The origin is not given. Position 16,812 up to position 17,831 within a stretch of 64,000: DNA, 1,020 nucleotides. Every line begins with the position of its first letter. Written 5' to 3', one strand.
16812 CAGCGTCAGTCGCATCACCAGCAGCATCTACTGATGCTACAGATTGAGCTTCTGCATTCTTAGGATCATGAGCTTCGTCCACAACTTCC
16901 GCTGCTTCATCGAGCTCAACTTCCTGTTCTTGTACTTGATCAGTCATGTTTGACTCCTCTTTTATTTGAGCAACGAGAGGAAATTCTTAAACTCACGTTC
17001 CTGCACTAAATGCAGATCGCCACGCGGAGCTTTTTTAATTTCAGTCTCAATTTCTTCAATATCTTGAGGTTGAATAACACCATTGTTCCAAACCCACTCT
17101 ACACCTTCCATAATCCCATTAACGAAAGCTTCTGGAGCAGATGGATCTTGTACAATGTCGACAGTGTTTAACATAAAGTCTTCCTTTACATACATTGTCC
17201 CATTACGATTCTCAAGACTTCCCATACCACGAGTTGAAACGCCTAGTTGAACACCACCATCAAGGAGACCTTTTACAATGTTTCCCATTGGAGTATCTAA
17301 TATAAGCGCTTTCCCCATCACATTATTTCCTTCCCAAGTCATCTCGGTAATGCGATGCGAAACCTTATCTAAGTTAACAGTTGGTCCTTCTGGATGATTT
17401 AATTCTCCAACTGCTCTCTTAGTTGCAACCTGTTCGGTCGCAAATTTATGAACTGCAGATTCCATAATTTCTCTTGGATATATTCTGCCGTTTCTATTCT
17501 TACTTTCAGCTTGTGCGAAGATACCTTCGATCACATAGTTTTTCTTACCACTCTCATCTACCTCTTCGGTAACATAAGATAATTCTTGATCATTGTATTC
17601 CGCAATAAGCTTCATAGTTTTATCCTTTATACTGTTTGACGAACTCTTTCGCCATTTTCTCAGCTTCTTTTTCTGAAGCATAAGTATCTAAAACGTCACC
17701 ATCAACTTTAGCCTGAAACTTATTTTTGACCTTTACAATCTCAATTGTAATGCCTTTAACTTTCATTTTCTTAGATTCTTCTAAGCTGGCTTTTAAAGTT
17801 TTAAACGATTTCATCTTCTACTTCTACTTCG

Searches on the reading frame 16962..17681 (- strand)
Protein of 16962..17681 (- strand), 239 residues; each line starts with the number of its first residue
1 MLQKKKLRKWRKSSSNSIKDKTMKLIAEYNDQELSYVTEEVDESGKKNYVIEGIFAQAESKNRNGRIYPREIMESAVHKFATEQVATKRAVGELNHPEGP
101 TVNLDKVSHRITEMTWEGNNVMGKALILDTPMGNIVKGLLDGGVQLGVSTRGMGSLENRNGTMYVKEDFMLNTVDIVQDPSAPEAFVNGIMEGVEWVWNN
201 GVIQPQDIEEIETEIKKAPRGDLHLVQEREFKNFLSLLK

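Call 56: search_protein_families(library=phrogs, proteins=[window:16962-17681:-], max_evalue=0.0001)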
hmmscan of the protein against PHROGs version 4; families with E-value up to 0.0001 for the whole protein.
window:16962-17681:- (239 aa): 4 families
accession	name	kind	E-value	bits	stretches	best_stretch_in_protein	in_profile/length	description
phrog_207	-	head and packaging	1.3e-79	269.5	1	18-205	8-197/519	head maturation protease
phrog_3014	-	head and packaging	7.8e-06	26.3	1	29-185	7-188/266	head maturation protease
phrog_22848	-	unknown function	7.8e-06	25.2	1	39-190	143-304/991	-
phrog_31489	-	head and packaging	7.9e-05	23.5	0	41-80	22-61/91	head maturation protease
